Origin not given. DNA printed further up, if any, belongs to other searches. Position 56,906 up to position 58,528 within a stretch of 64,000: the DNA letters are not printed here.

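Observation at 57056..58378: Chromosomal Rad52/DdrA-like single-strand annealing protein with an unusual architecture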

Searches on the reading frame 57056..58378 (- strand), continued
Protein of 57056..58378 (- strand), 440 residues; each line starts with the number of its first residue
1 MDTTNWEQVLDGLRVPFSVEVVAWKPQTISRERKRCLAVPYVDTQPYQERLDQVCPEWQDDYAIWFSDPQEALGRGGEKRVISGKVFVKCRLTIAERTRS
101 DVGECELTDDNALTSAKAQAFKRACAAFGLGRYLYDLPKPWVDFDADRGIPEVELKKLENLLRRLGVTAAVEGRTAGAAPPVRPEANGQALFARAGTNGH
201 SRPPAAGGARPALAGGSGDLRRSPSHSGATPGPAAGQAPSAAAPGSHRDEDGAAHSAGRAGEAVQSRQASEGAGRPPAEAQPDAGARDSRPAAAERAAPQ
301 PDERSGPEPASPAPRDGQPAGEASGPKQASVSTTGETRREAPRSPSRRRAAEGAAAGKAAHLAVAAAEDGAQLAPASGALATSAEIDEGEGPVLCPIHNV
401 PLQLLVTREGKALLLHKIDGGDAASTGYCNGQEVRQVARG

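Call 14: find_related_loci(query=A1, collection=genome_contigs, flank=10000)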
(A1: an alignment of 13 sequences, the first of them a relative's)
Query A1 (440 aa) in genome_contigs; peptide patterns used: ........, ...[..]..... (x = any residue, [..] = any of these).
116 stretches matched a pattern; 9 encode a relative of the query (tblastn E <= 1e-3); 9 distinct loci.
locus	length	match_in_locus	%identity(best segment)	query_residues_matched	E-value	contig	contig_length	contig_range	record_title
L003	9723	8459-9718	58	1-359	6e-129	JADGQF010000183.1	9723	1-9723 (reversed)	MAG: Anaerolineales bacterium isolate Chersky.3_15 contig-100_4024, whole genome shotgun sequence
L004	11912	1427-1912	42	8-179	7e-35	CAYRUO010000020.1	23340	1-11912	MAG TPA_asm: uncultured Thermanaerothrix sp. isolate binchicken_co40_18 genome assembly, contig: NODE_1378_length_23340_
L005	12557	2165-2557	47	1-148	1e-34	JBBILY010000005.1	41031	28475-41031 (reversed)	MAG: Chloroflexota bacterium isolate BR1F70218_bin_22 NODE_1151_length_41031_cov_4.961343, whole genome shotgun sequence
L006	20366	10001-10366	45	9-146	9e-32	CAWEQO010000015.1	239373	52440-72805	MAG: uncultured Chloroflexia bacterium isolate MFD01721.bin.2.179 genome assembly, contig: contig_62829, whole genome sh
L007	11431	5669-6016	49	13-143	9e-27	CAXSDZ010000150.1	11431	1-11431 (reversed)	MAG: uncultured Chthoniobacteraceae bacterium isolate private_X16_metawrap_bin.15 genome assembly, contig: private_X16_m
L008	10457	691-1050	50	9-143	9e-27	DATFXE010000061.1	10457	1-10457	MAG TPA_asm: Roseiflexaceae bacterium isolate SMAG_U9509 k141_9494527, whole genome shotgun sequence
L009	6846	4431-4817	42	1-146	4e-25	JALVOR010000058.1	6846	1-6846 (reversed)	MAG: Anaerolineales bacterium isolate A3_metabat1_scaf2bin.002 A3_NODE_13956_length_6846_cov_1.898794, whole genome shot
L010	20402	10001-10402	30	5-135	2e-9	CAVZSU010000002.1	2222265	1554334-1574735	MAG: uncultured Solirubrobacterales bacterium isolate MFD09603.bin.1.324 genome assembly, contig: contig_4591, whole gen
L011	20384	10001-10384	27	13-144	4e-8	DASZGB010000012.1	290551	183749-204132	MAG TPA_asm: Solirubrobacteraceae bacterium isolate SMAG_U6537 k141_4653380, whole genome shotgun sequence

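Call 30: predict_structure(alignment_id=A2)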
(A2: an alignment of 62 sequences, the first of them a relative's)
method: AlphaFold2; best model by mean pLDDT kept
length: 440 residues; sequences in the alignment: 62
mean_pLDDT: 68.1   pTM: 0.49
mean pLDDT of the five models: 68.1, 65.2, 64.9, 62.8, 61.9
residues with pLDDT >= 90: 156; 70-90: 43; 50-70: 73; < 50: 168
segments of 3 or more residues with pLDDT < 50: 181-205, 212-217, 221-223, 225-232, 234-242, 244-249, 253-260, 265-275, 291-297, 324-333, 335-338, 348-388, 433-440
pLDDT, mean of each block of 10 residues (from residue 1): 82 95 97 98 98 97 96 91 96 97 97 97 98 96 98 97 83 56 36 36 46 46 45 46 48 48 47 48 53 47 53 57 46 48 46 41 43 38 45 84 82 83 74 43
secondary structure, 60 per line:
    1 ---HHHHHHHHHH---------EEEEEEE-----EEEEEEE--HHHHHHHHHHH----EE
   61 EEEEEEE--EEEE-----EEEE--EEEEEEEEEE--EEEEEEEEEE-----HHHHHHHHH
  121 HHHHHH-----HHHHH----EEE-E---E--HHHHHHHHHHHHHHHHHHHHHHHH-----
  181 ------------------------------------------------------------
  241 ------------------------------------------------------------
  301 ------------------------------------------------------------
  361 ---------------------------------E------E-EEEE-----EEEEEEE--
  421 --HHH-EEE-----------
elements in order: H4-13 E23-29 E35-41 H44-54 E59-67 E70-73 E79-82 E85-94 E97-106 H112-126 H132-136 E141-143 H152-175 E403-406 E412-418 E427-429

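Call 35: fold_search(model_id=the predicted structure, library=pdb)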
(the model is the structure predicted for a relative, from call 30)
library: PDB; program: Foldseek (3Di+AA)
matches with E <= 10: 927; with E <= 0.001: 0
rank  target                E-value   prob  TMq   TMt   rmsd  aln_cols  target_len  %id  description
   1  8pq8                  1.2e-03  1.00  0.20  0.63   6.6       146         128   13  Sak Single Strand Annealing Protein from Staphylococcal Bacteriophage 80a - dCTD (released 2025-02-12)
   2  8qe9_1I               1.2e-03  1.00  0.19  0.38   8.0       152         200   15  Complex between the 80a-Sak SSAP and the SaPI2 Stl master regulator (released 2025-03-05)
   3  8qe9_1F               1.5e-03  1.00  0.20  0.42   7.8       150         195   14  Complex between the 80a-Sak SSAP and the SaPI2 Stl master regulator (released 2025-03-05)
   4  8qe9_1A               4.3e-03  1.00  0.19  0.39   8.1       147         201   14  Complex between the 80a-Sak SSAP and the SaPI2 Stl master regulator (released 2025-03-05)
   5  4xb6_A                3.3e-02  0.60  0.14  0.31  16.3       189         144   10  Structure of the E. coli C-P lyase core complex (released 2015-08-19)
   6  4xb6_E                4.0e-02  0.44  0.13  0.27  18.9       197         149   10  Structure of the E. coli C-P lyase core complex (released 2015-08-19)
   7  7z19_E                4.5e-02  0.35  0.13  0.26  16.4       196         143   11  E. coli C-P lyase bound to a single PhnK ABC domain (released 2022-05-25)
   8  7z19_A                5.0e-02  0.33  0.13  0.26  16.4       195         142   10  E. coli C-P lyase bound to a single PhnK ABC domain (released 2022-05-25)
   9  7z17_A                5.7e-02  0.35  0.13  0.26  17.0       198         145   10  E. coli C-P lyase bound to a PhnK ABC dimer in an open conformation (released 2022-05-25)
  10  7z17_E                6.4e-02  0.25  0.13  0.25  16.7       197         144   11  E. coli C-P lyase bound to a PhnK ABC dimer in an open conformation (released 2022-05-25)
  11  7z18_A                6.8e-02  0.30  0.13  0.26  16.4       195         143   12  E. coli C-P lyase bound to a PhnK ABC dimer and ATP (released 2022-05-25)
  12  8f2r_H                7.2e-02  0.54  0.10  0.22  10.2       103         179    9  Human CCC complex (released 2023-05-24)
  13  3e99                  1.3e-01  0.21  0.10  0.22  13.2       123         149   15  Crystal structure of the beta subunit of the benzoate 1,2-dioxygenase (benb, bmaa0186) from burkholderia mallei atcc 233 (released 2008-09-16)
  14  5npg_MODEL_1_A        1.4e-01  0.97  0.13  0.58   5.2        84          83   12  Solution structure of Drosophila melanogaster Loquacious dsRBD1 (released 2017-10-04)
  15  5ztm_A                1.4e-01  0.41  0.12  0.29  18.9       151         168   12  Crystal structure of MLE dsRBDs in complex with roX2 (R2H1) (released 2019-03-06)
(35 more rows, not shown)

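Call 37: search_solved_structures(query=A2, max_evalue=1, show_alignments=2)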
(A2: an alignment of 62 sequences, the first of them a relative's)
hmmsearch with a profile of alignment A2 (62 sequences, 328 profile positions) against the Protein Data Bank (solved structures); distinct sequences matched with E-value up to 1: 1.
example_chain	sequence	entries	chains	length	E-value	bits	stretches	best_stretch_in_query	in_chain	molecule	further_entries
29vf_O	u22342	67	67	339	0.047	17.1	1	142-204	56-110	TATA-box-binding protein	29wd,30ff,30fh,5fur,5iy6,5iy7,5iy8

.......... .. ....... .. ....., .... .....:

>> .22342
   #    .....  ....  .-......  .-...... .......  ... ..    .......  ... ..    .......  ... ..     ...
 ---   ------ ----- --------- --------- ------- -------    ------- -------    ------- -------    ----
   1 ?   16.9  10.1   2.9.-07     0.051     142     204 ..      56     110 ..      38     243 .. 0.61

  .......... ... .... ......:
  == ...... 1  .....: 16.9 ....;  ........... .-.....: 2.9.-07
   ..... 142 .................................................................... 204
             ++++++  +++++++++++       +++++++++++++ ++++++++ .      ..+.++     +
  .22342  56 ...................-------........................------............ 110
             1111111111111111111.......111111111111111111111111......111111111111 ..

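Call 42: find_encoding_contigs(protein=P0022, flank=10000, max_places=2)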
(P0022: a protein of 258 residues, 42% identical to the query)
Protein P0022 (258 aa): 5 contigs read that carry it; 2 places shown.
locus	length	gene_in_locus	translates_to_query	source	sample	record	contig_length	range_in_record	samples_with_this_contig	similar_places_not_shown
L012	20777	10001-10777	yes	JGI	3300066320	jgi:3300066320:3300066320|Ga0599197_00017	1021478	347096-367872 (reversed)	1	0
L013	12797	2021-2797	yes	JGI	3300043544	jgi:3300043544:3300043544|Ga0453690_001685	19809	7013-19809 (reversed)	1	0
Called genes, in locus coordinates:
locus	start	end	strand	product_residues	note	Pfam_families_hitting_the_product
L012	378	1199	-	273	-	PF03537:Glyco_hydro_114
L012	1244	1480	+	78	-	-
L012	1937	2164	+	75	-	-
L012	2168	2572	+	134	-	-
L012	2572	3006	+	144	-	PF13400:Tad (faint)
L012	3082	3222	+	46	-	-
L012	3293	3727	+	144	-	-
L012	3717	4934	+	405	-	-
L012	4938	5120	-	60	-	-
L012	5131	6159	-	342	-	-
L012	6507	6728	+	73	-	-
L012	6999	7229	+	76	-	-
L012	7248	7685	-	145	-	-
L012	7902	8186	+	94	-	-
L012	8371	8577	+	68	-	-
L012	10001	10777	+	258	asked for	PF04098:Rad52_Rad22, PF20600:ExoX-like_C (faint)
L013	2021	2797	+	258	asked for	PF04098:Rad52_Rad22, PF20600:ExoX-like_C (faint)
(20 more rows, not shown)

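Call 43: find_encoding_contigs(protein=P0053, flank=10000, max_places=2)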
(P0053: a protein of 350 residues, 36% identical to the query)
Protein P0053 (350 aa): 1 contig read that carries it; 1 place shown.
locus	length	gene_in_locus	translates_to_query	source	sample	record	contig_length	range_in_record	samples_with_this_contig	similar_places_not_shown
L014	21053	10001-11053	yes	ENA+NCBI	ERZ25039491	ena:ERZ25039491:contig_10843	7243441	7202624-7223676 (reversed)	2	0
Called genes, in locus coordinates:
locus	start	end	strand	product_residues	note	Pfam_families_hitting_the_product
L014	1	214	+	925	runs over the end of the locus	-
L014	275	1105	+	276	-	PF03524:CagX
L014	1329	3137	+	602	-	PF10412:TrwB_AAD_bind (faint), PF02534:T4SS-DNA_transf, PF12696:TraG-D_C (weak)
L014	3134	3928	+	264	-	-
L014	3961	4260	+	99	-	-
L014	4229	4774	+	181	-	-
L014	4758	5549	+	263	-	PF13814:Replic_Relax (weak)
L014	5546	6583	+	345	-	-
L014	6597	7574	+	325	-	PF22548:AEP-TOTE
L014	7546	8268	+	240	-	-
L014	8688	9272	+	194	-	-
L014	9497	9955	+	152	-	-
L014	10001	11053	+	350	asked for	PF04098:Rad52_Rad22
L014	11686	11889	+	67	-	-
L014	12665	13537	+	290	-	PF20613:HipA_2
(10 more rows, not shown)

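Call 44: find_encoding_contigs(protein=P0012, flank=10000, max_places=2)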
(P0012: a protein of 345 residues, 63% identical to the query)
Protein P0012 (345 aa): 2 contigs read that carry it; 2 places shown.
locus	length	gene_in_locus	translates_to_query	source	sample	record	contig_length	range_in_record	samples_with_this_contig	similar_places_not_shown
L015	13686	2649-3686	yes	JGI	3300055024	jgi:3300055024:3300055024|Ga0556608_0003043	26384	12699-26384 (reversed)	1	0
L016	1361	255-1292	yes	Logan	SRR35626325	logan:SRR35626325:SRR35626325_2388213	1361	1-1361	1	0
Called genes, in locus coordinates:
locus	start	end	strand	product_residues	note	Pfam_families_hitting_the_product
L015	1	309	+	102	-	?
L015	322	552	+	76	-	-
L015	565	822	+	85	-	-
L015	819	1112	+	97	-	-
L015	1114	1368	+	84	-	-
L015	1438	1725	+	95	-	-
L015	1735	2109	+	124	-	-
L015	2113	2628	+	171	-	PF05551:zf-His_Me_endon (weak), PF13392:HNH_3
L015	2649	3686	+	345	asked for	PF04098:Rad52_Rad22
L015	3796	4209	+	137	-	-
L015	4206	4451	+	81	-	-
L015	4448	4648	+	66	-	-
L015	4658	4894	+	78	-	-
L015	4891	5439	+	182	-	-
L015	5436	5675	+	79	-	-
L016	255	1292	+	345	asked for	PF04098:Rad52_Rad22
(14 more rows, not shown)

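Call 45: find_encoding_contigs(protein=P0001, flank=10000, max_places=2)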
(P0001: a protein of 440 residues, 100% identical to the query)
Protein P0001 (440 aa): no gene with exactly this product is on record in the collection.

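Call 47: search_dna_similar(query=window:57056-58378:-, collection=phages, mode=protein, max_evalue=0.001, max_rows=25)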
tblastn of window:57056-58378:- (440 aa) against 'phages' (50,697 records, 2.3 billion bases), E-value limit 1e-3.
Records with a match: 1; places in all: 1; records where one place covers at least 80% of the query: 0.
Best place of each record, by identity: <60% 1.
By first word of the organism name: Thermus 1.
By host as written in the record: Thermus thermophilus HB8 1.
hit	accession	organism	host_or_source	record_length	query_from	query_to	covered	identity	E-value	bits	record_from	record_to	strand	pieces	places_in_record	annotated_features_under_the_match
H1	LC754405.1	Thermus phage MN1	Thermus thermophilus HB8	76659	2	153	35%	37.0%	2e-11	72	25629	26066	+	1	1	phage recombination protein | exonuclease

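Call 73: fold_search(model_id=the predicted structure, library=viral)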
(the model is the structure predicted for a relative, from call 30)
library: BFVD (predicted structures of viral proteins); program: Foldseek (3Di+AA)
matches with E <= 10: 385; with E <= 0.001: 28
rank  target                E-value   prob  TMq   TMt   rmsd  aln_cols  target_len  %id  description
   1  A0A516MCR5            1.8e-11  1.00  0.25  0.47   5.9       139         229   29  (no name in the UniProt tables at hand)
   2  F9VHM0                3.4e-10  1.00  0.29  0.61   6.1       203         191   21  (no name in the UniProt tables at hand)
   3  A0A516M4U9            8.8e-10  1.00  0.30  0.55   3.3       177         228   22  (no name in the UniProt tables at hand)
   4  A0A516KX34            2.6e-09  1.00  0.25  0.34   5.5       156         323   18  (no name in the UniProt tables at hand)
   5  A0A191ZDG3            9.1e-09  1.00  0.23  0.33   4.1       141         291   23  (no name in the UniProt tables at hand)
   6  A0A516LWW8            2.7e-08  1.00  0.23  0.57   5.5       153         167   23  (no name in the UniProt tables at hand)
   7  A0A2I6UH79            4.1e-08  1.00  0.26  0.46   3.9       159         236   20  Structural protein [Salinibacter phage M31CR41-2]
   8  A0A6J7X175            1.2e-07  1.00  0.21  0.38  13.6       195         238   24  DNA repair protein Rad52/59/22 [uncultured Caudovirales phage]
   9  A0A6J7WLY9            2.0e-07  1.00  0.24  0.46  16.3       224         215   11  Uncharacterized protein [uncultured Caudovirales phage]
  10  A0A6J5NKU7            4.2e-07  1.00  0.24  0.39  26.1       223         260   13  Uncharacterized protein [uncultured Caudovirales phage]
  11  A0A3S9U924            5.7e-07  1.00  0.23  0.29  18.1       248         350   16  Uncharacterized protein [Mycobacterium phage Raela]
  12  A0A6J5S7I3            1.9e-06  1.00  0.23  0.40  11.2       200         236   19  Uncharacterized protein [uncultured Caudovirales phage]
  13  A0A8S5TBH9            2.4e-06  1.00  0.23  0.32  11.5       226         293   13  Rad52/22 family double-strand break repair protein (Fragment) [Siphoviridae sp. ctprd3]
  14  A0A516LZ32            3.9e-06  1.00  0.24  0.48   3.1       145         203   16  (no name in the UniProt tables at hand)
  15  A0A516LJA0            7.4e-06  1.00  0.23  0.42   5.8       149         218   21  (no name in the UniProt tables at hand)
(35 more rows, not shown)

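Call 86: find_related_loci(query=A1, collection=viral_contigs, flank=6000)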
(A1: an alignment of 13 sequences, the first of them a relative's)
Query A1 (440 aa) in viral_contigs; peptide patterns used: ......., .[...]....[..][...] (x = any residue, [..] = any of these).
79 stretches matched a pattern, but none encodes a relative of the query by tblastn (E <= 1e-3).

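Call 92: find_related_loci(query=A1, collection=metagenome_contigs, flank=3000)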
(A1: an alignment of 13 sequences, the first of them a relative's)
Query A1 (440 aa) in metagenome_contigs; peptide patterns used: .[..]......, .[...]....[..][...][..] (x = any residue, [..] = any of these).
230 stretches matched a pattern; 15 encode a relative of the query (tblastn E <= 1e-3); 15 distinct loci.
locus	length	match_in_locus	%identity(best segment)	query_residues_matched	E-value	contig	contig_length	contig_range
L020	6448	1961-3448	59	1-440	5e-160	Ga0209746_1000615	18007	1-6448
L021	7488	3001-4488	59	1-440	3e-159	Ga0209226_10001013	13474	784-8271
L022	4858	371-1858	59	1-440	4e-159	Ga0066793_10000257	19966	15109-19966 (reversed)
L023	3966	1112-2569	60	1-440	2e-162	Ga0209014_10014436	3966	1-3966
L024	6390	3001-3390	45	4-148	1e-32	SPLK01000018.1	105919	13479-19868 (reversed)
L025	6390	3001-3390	45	4-148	1e-32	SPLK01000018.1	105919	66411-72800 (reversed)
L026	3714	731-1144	45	5-153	7e-33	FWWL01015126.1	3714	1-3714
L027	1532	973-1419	44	10-170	6e-33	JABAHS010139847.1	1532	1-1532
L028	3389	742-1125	43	6-148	2e-31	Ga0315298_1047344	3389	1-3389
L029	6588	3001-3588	32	4-222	2e-25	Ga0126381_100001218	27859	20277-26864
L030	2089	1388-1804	42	8-145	2e-23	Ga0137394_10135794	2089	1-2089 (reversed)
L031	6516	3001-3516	34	13-190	9e-21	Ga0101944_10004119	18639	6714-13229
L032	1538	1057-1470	36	7-148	5e-20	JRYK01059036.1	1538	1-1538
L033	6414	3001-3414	35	7-148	7e-19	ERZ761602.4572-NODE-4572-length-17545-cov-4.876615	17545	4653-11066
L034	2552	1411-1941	35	22-208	3e-17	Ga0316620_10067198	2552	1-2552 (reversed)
